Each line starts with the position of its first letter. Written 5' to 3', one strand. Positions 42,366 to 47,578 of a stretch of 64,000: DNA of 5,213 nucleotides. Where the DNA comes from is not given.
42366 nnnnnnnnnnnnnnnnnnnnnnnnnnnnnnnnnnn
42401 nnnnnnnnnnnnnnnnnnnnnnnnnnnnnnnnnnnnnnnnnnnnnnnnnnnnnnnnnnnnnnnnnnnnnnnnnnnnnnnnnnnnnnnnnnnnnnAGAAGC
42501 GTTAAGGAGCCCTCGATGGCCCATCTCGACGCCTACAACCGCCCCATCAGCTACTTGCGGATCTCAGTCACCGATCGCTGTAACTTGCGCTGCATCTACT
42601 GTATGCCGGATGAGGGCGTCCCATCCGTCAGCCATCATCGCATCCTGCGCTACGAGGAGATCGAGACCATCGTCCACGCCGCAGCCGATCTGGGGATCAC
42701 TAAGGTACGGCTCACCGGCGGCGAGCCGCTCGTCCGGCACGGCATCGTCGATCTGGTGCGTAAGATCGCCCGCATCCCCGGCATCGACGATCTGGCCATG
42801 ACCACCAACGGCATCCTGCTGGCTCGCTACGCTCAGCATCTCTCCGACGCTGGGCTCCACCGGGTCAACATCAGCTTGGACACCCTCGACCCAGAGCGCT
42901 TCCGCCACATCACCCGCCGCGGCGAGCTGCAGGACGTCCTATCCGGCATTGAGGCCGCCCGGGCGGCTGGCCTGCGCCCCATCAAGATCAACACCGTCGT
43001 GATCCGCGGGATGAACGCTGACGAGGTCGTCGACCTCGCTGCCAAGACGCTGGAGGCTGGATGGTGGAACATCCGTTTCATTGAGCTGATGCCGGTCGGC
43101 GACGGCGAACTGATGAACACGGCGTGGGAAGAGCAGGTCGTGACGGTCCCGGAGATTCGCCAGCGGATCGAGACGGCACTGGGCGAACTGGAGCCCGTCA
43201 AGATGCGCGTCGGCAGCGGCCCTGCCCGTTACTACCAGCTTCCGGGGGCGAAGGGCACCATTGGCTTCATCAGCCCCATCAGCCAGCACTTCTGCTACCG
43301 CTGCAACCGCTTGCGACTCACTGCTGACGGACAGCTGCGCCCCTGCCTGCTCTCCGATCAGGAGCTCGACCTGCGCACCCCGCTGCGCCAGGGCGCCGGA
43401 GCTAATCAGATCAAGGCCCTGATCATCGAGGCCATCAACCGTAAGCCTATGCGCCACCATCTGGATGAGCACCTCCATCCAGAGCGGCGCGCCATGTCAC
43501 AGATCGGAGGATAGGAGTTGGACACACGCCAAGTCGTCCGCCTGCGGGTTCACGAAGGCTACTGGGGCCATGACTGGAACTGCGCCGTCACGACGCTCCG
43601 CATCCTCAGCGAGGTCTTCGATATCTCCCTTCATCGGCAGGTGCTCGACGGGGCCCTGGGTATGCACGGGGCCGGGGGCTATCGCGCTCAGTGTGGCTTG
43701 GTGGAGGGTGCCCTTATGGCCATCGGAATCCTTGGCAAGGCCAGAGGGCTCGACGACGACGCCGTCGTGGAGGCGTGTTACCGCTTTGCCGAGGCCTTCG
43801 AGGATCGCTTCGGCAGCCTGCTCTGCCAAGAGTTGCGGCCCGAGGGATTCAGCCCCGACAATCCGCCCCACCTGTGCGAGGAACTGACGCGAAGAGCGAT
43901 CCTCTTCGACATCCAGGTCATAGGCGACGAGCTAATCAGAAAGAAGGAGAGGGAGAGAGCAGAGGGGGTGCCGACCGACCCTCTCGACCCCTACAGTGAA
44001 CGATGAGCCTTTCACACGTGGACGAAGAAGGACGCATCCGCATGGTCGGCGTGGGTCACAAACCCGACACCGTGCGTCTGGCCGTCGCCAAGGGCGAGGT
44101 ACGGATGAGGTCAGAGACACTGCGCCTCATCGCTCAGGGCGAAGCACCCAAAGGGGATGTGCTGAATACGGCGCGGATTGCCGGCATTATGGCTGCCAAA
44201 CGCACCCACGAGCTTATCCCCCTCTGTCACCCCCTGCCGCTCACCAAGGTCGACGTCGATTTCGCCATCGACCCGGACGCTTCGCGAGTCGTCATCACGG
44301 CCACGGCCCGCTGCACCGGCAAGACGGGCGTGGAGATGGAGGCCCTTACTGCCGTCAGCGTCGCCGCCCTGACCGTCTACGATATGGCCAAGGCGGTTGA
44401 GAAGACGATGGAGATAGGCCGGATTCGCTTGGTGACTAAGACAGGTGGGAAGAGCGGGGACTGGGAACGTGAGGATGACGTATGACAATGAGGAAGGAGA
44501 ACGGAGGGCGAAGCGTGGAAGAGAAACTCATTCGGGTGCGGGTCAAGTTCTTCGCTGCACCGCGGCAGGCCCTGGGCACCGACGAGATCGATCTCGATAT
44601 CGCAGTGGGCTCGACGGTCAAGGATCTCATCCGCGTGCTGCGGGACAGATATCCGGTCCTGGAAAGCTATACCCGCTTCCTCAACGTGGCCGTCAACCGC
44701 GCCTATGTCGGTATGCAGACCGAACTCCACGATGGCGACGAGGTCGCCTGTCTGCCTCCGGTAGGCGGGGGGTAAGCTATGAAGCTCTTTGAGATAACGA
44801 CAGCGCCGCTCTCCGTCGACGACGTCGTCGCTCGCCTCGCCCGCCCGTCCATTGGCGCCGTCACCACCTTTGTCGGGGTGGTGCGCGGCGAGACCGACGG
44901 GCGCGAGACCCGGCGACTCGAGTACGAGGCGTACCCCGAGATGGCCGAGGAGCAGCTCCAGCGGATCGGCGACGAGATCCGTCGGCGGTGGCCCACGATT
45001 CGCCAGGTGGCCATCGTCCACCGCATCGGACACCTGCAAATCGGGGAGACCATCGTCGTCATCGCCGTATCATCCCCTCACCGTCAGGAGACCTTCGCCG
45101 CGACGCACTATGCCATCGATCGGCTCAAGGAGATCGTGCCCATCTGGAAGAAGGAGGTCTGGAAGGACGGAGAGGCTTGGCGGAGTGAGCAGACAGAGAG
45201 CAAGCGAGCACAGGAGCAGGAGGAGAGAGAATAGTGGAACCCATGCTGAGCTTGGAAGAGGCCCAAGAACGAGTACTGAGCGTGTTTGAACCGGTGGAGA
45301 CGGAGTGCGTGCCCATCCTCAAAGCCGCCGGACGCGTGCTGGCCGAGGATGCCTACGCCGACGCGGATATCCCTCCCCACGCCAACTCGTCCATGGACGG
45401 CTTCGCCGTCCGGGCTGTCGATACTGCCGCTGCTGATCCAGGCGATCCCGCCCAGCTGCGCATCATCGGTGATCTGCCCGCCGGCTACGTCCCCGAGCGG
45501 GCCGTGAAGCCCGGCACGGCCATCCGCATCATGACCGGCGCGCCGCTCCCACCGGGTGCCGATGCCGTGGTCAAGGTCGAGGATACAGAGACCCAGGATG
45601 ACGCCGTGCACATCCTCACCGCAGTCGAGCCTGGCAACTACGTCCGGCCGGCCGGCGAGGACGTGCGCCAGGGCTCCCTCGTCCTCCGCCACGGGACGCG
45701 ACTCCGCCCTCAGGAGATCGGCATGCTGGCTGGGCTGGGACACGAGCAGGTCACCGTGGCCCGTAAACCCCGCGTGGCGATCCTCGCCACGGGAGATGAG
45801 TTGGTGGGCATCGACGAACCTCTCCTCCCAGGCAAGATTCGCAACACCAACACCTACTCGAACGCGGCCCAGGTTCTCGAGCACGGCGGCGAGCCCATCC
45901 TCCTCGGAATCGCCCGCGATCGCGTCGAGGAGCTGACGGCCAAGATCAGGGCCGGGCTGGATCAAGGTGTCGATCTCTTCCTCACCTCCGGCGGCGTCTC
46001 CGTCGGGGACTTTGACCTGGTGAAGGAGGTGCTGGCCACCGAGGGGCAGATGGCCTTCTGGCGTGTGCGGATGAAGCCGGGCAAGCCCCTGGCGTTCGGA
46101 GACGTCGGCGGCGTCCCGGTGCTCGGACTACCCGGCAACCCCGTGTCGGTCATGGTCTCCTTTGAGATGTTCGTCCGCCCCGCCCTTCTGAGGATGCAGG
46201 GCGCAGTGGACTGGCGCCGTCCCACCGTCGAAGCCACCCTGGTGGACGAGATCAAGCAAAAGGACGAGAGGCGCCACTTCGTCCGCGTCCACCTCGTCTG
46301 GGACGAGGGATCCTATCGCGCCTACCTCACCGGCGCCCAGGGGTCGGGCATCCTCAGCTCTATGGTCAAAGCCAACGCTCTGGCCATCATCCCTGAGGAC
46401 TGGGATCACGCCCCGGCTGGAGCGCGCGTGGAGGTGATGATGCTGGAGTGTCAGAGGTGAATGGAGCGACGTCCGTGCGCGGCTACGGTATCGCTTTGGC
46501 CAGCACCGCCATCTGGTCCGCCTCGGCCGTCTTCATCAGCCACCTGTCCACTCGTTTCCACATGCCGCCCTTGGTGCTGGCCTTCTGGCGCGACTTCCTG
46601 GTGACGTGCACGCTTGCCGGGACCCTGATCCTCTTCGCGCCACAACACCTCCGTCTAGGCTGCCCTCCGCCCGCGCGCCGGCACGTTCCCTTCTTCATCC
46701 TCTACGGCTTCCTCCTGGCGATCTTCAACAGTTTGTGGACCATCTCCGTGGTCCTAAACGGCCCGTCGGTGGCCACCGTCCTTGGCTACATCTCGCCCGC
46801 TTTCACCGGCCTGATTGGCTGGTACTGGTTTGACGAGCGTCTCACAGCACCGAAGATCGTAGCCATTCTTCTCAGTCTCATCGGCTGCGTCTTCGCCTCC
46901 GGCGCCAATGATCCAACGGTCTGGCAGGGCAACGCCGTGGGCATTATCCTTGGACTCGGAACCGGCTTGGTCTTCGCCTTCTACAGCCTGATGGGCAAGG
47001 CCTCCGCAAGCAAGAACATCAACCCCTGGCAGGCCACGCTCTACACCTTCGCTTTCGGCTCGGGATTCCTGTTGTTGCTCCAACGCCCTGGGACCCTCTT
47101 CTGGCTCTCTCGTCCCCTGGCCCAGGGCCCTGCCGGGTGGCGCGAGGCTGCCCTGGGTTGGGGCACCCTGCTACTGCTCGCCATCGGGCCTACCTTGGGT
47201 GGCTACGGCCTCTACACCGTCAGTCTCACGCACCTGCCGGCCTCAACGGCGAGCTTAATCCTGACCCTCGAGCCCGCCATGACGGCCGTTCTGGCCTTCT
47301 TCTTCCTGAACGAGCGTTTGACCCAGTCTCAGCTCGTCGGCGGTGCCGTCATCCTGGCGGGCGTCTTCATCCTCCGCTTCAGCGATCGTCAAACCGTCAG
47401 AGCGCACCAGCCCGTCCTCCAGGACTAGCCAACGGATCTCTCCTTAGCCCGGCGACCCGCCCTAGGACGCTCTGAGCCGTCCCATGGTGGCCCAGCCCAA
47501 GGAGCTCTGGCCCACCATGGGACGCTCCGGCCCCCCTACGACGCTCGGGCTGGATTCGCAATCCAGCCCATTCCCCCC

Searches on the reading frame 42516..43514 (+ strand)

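Call 71: search_protein_families(library=pfam, proteins=[window:42516-43514:+], max_evalue=0.00001)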
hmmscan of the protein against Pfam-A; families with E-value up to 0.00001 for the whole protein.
window:42516-43514:+ (332 aa): 3 families
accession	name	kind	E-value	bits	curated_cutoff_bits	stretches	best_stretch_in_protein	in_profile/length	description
PF06463.18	Mob_synth_C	-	7.9e-38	129.7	37.4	1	185-315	2-127/128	Molybdenum Cofactor Synthesis C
PF04055.27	Radical_SAM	-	2e-36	126.1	29.5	1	16-175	1-163/166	Radical SAM superfamily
PF13353.11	Fer4_12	-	3.7e-06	27.7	22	1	21-122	14-114/137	4Fe-4S single cluster domain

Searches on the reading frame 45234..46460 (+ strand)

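Call 71: search_protein_families(library=pfam, proteins=[window:45234-46460:+], max_evalue=0.00001)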
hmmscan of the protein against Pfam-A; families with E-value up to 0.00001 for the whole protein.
window:45234-46460:+ (408 aa): 3 families
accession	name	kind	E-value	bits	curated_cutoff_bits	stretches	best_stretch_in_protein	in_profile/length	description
PF03453.22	MoeA_N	-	4.9e-51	173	30.8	1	5-169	1-160/160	MoeA N-terminal region (domain I and II)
PF00994.29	MoCF_biosynth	-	5.2e-31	107.7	26.6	1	182-319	1-143/144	Probable molybdopterin binding domain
PF03454.20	MoeA_C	-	1.7e-16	60.7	22.1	1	334-403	2-71/72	MoeA C-terminal region (domain IV)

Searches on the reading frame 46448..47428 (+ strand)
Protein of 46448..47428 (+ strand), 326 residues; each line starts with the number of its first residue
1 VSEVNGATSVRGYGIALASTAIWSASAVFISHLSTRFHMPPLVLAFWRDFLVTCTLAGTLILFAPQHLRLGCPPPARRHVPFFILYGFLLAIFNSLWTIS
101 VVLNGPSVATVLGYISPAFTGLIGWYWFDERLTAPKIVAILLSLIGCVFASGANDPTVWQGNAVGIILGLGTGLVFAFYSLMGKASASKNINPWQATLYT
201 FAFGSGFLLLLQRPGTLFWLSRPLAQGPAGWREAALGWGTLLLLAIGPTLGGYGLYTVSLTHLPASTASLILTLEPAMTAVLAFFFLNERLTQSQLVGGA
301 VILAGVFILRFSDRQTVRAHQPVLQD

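Call 71: search_protein_families(library=pfam, proteins=[window:46448-47428:+], max_evalue=0.00001)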
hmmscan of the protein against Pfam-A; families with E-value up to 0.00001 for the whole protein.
window:46448-47428:+ (326 aa): 3 families
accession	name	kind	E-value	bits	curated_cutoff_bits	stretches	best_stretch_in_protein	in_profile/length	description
PF00892.27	EamA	-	3.2e-37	128.3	28.2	2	165-309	3-133/135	EamA-like transporter family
PF16913.11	PUNUT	-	1.3e-07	31.6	30.6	0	255-304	90-137/321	Purine nucleobase transmembrane transport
PF08449.17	UAA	-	2.5e-06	27.3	26.2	1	122-308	110-306/311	UAA transporter family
